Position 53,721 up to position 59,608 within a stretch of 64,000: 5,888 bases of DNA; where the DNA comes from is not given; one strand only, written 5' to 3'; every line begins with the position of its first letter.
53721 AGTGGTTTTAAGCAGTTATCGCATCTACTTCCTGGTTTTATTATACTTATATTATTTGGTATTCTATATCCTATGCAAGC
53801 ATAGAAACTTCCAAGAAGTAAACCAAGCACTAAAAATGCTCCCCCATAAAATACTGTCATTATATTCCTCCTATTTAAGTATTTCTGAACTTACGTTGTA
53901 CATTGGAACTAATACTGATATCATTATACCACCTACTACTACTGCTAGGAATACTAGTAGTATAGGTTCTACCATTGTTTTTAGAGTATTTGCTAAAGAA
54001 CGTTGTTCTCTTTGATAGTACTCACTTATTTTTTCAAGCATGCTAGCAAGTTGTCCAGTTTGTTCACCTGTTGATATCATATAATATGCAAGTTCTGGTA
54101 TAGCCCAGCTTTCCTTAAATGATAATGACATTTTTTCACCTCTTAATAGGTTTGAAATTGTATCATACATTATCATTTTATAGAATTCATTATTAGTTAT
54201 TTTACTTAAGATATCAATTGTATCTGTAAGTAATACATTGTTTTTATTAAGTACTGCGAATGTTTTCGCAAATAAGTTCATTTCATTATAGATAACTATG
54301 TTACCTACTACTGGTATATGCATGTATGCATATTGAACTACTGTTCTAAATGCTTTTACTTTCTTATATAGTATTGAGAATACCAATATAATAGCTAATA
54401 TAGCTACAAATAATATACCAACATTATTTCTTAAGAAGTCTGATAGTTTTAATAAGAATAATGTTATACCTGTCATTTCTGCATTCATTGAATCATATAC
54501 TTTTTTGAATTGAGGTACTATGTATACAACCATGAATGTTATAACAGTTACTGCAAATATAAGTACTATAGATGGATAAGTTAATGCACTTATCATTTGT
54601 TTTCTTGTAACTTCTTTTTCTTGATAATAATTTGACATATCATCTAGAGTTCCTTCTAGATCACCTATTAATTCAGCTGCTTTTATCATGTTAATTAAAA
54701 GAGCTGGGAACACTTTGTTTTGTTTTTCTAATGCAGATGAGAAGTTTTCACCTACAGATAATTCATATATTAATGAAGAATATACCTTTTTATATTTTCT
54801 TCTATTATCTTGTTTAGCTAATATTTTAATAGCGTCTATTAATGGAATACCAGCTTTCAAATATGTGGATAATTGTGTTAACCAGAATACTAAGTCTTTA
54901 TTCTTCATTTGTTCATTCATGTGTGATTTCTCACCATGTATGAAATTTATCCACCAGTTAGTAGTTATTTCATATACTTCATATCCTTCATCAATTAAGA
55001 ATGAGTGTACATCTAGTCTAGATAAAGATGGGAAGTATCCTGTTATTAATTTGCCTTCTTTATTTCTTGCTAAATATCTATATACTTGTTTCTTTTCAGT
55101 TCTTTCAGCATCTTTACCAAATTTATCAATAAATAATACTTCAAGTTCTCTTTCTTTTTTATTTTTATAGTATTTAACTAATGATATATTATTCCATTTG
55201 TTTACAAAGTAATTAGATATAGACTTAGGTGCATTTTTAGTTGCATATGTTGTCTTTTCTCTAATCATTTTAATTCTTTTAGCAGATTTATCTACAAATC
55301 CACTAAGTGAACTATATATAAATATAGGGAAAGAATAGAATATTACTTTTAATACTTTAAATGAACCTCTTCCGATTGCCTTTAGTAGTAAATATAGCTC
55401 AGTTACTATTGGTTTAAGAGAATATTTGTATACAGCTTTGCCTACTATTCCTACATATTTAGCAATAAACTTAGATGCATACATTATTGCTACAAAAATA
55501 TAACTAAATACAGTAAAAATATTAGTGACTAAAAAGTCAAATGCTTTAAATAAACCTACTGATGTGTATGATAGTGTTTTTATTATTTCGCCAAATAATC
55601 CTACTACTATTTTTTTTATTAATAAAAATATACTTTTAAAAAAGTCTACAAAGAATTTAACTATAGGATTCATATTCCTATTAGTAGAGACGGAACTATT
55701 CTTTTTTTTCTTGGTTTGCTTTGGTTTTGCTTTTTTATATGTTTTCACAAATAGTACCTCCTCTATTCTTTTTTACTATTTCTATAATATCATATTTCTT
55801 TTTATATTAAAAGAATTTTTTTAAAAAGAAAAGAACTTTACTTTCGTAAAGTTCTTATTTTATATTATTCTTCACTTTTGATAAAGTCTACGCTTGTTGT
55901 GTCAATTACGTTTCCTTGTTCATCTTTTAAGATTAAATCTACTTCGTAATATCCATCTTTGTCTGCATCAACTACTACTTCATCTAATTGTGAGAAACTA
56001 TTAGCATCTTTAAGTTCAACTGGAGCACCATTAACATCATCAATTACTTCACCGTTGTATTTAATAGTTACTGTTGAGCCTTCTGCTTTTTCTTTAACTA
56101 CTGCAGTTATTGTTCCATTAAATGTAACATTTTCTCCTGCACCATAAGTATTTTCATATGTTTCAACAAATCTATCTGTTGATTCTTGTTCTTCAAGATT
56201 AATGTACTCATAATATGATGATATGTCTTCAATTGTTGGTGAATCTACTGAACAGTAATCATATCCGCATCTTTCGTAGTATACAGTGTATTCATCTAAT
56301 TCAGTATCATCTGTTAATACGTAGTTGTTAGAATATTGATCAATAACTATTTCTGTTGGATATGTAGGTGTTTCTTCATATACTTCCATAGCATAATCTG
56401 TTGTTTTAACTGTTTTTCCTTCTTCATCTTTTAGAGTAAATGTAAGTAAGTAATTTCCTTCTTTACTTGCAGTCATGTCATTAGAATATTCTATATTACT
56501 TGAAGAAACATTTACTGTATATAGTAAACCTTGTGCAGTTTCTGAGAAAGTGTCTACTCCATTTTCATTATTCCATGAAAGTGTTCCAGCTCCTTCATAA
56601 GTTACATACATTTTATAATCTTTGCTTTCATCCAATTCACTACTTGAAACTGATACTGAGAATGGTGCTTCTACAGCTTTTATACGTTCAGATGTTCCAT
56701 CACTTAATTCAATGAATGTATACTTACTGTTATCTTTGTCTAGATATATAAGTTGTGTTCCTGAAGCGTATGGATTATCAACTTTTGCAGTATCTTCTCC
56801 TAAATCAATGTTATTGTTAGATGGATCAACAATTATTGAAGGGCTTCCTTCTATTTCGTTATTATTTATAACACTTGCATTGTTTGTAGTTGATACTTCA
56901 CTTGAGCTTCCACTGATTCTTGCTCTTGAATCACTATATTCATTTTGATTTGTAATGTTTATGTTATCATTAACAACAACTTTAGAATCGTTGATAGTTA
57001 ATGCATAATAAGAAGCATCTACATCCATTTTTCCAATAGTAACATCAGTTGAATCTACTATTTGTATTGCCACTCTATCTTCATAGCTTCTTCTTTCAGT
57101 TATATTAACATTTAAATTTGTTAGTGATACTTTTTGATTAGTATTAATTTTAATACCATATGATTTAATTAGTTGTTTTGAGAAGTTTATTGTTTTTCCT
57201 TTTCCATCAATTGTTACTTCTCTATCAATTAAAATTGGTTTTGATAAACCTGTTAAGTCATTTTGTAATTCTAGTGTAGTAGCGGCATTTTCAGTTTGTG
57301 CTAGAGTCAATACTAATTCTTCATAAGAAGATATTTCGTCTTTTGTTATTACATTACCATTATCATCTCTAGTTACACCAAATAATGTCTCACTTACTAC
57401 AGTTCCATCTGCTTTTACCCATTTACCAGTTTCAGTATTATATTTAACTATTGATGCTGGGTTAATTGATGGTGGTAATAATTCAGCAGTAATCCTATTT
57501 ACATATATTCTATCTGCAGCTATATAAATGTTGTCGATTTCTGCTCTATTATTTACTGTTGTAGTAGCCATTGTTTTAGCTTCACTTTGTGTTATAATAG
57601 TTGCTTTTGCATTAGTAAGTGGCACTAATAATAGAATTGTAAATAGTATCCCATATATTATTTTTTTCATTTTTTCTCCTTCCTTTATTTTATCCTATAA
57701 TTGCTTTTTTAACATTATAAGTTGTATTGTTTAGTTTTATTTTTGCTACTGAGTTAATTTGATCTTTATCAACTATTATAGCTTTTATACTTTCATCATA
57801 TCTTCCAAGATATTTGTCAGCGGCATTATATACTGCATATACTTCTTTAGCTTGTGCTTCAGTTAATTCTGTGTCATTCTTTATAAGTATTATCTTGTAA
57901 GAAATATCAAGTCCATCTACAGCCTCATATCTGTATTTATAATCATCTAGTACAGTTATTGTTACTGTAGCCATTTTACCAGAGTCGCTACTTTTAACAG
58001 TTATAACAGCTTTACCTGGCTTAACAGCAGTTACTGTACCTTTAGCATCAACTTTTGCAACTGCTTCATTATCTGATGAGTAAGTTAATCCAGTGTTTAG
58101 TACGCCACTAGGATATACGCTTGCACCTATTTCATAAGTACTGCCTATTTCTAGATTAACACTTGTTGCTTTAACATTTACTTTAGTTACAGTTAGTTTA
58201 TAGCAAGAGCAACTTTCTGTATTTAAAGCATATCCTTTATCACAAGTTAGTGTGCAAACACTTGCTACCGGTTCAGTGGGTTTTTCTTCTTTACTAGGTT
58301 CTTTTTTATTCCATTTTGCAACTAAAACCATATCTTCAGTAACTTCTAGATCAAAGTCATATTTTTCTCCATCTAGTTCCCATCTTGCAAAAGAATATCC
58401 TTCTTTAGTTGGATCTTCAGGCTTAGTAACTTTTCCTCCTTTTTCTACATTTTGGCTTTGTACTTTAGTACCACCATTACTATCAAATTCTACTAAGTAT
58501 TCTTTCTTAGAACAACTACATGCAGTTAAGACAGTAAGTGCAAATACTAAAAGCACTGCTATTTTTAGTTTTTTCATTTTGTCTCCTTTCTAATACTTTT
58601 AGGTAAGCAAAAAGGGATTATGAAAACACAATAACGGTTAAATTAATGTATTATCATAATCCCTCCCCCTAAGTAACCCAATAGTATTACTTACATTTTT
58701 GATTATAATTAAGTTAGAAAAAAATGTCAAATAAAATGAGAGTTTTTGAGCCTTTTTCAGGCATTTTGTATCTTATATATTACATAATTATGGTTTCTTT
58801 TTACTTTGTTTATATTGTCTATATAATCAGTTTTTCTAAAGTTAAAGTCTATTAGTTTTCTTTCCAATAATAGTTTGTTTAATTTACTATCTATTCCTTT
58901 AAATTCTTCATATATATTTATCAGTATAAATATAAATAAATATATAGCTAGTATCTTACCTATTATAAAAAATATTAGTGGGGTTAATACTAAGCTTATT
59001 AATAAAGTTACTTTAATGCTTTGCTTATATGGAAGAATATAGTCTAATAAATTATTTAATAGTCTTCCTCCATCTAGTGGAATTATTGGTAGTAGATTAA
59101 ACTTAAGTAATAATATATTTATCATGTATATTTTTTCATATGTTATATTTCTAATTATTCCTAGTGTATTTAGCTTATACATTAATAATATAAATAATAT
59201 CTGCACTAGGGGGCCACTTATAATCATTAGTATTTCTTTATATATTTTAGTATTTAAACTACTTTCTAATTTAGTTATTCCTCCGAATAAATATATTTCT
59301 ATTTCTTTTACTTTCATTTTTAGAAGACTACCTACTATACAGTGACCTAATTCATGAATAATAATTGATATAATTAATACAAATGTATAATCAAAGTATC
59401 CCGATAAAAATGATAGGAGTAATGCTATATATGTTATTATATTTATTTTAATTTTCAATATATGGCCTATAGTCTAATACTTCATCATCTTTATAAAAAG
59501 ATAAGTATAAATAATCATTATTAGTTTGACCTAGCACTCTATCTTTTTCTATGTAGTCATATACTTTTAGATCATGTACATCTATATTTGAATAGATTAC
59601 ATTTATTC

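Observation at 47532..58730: Type IV filament locus reduced to platform, peptidase and outsized cargo, with no ATPase anywhere in 64 kb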

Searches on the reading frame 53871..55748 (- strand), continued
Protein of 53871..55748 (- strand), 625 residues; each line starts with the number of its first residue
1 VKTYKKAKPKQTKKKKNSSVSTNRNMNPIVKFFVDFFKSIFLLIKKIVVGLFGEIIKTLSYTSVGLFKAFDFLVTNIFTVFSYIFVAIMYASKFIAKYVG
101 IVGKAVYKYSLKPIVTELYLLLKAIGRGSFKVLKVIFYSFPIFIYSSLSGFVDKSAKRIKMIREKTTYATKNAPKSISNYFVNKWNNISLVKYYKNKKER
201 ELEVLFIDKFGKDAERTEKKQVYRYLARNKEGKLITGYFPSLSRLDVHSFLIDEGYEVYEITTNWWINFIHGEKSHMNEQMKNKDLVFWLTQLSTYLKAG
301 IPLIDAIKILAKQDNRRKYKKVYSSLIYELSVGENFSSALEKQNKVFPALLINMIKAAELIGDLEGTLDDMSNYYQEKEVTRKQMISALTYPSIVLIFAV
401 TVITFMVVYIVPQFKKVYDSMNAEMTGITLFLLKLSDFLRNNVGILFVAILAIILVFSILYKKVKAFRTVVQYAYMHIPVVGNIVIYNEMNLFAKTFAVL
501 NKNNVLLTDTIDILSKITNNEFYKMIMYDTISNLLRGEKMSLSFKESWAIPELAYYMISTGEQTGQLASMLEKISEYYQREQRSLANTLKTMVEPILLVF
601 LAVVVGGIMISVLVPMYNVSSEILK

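Call 67: find_encoding_contigs(protein=P0361, flank=10000, max_places=10)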
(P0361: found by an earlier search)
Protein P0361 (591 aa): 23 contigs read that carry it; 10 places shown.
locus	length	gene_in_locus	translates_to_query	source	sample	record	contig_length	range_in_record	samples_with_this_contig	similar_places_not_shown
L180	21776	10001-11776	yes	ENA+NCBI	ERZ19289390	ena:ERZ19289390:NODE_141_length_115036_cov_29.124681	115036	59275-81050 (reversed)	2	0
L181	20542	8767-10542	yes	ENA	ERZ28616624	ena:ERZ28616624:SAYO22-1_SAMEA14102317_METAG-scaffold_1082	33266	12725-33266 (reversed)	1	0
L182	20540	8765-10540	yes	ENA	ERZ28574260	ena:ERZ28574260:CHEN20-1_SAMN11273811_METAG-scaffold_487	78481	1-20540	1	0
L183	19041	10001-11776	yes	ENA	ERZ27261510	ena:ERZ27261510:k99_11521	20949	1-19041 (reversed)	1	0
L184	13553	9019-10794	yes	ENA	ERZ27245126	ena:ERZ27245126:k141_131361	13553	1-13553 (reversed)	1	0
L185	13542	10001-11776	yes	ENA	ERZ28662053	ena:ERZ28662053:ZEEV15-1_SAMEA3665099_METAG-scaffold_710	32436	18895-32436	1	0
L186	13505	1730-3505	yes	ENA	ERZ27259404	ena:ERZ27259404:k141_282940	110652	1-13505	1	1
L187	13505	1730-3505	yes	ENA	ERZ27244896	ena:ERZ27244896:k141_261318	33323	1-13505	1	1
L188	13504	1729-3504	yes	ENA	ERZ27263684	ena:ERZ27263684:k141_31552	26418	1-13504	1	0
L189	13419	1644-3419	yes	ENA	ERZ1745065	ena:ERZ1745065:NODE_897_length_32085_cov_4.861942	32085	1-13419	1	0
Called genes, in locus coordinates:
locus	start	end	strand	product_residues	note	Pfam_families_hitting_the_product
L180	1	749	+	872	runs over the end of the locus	PF01326:PPDK_N, PF00391:PEP-utilizers, PF02896:PEP-utilizers_C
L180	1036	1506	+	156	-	-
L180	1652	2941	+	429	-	PF25888:WHD_DnaB, PF07261:DnaB_2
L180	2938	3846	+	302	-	PF03969:AFG1_ATPase (weak), PF00308:Bac_DnaA (weak), PF01695:IstB_IS21, PF00004:AAA (faint)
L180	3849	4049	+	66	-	-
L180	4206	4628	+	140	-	-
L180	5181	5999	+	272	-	PF15515:MvaI_BcnI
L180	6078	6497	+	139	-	PF01741:MscL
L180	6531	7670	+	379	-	PF01522:Polysacc_deac_1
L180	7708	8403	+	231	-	PF01066:CDP-OH_P_transf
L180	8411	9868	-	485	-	PF00493:MCM (weak), PF00004:AAA (weak), PF07724:AAA_2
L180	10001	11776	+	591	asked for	PF00482:T2SSF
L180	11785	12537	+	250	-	PF06750:A24_N_bact, PF01478:Peptidase_A24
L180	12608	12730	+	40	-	-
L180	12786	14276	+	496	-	-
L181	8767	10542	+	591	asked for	PF00482:T2SSF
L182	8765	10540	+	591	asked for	PF00482:T2SSF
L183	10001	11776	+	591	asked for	PF00482:T2SSF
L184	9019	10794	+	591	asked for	PF00482:T2SSF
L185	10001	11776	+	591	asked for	PF00482:T2SSF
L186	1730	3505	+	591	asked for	PF00482:T2SSF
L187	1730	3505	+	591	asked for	PF00482:T2SSF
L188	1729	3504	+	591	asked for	PF00482:T2SSF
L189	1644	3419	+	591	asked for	PF00482:T2SSF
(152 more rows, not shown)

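Call 75: fold_search(model_id=the predicted structure, library=pdb)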
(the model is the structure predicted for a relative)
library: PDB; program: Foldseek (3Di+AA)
matches with E <= 10: 228; with E <= 0.001: 10
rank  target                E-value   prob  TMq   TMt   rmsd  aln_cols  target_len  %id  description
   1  3jc8_Ca               5.4e-12  1.00  0.22  0.37  12.7       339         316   24  Architectural model of the type IVa pilus machine in a piliated state (released 2016-03-16)
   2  2vmb_A                2.2e-04  1.00  0.18  0.87   1.7       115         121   22  The three-dimensional structure of the cytoplasmic domains of EpsF from the Type 2 Secretion System of Vibrio cholerae (released 2009-02-10)
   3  5nbg_A                2.8e-04  1.00  0.16  0.89   1.4       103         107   24  Structure of the cytoplasmic domain I of OutF in the D. dadantii type II secretion system (released 2018-03-21)
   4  2vmb_B                3.2e-04  1.00  0.17  0.88   1.3       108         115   23  The three-dimensional structure of the cytoplasmic domains of EpsF from the Type 2 Secretion System of Vibrio cholerae (released 2009-02-10)
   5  2vma_A                3.2e-04  1.00  0.18  0.85   2.1       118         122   24  The three-dimensional structure of the cytoplasmic domains of EpsF from the Type 2 Secretion System of Vibrio cholerae (released 2009-02-10)
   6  3c1q_A                3.6e-04  1.00  0.17  0.86   1.4       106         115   23  The three-dimensional structure of the cytoplasmic domains of EpsF from the Type 2 Secretion System of Vibrio cholerae (released 2009-02-03)
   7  2whn_A                3.9e-04  1.00  0.16  0.83   2.1       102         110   31  N-terminal domain from the PilC type IV pilus biogenesis protein (released 2010-05-19)
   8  3c1q_B                4.5e-04  1.00  0.17  0.86   1.9       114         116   23  The three-dimensional structure of the cytoplasmic domains of EpsF from the Type 2 Secretion System of Vibrio cholerae (released 2009-02-03)
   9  5nbg_B                5.7e-04  1.00  0.16  0.89   1.4       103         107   24  Structure of the cytoplasmic domain I of OutF in the D. dadantii type II secretion system (released 2018-03-21)
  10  2vma_B                8.0e-04  1.00  0.17  0.86   2.0       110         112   25  The three-dimensional structure of the cytoplasmic domains of EpsF from the Type 2 Secretion System of Vibrio cholerae (released 2009-02-10)
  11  2whn_B                2.4e-03  1.00  0.15  0.88   1.2        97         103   33  N-terminal domain from the PilC type IV pilus biogenesis protein (released 2010-05-19)
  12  4hhx                  5.8e-03  1.00  0.15  0.82   2.2       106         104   18  Structure of cytoplasmic domain of TCPE from Vibrio cholerae (released 2013-04-03)
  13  5mj6_B                3.4e-01  0.10  0.11  0.09  21.9       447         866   10  Ligand-induced conformational change of Insulin-regulated aminopeptidase: insights on catalytic mechanism and active s (released 2017-04-05)
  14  2ch7_A                3.7e-01  0.13  0.09  0.16  55.7       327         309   12  Crystal structure of the cytoplasmic domain of a bacterial chemoreceptor from Thermotoga maritima (released 2006-04-18)
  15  6tgz                  4.9e-01  0.14  0.10  0.17  23.6       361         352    8  IE1 from human cytomegalovirus (released 2020-11-25)
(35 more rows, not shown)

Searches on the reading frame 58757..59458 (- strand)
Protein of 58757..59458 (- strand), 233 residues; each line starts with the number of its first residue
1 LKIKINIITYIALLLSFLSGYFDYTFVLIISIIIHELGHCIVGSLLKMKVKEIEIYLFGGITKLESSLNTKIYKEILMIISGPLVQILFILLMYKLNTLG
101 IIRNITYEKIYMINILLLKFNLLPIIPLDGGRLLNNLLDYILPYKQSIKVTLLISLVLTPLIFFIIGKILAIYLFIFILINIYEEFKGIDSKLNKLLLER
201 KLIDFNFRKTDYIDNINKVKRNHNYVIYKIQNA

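Call 28: search_protein_families(library=pfam, proteins=[window:58757-59458:-], max_evalue=0.01)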
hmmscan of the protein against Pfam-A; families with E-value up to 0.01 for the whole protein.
window:58757-59458:- (233 aa): 2 families
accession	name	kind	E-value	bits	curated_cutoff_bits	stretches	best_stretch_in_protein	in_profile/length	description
PF02163.28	Peptidase_M50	-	1.6e-16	60.7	27.2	2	26-95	4-98/221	Peptidase family M50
PF13398.12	Peptidase_M50B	-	1.2e-05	25.5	26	1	7-104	1-96/201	Peptidase M50B-like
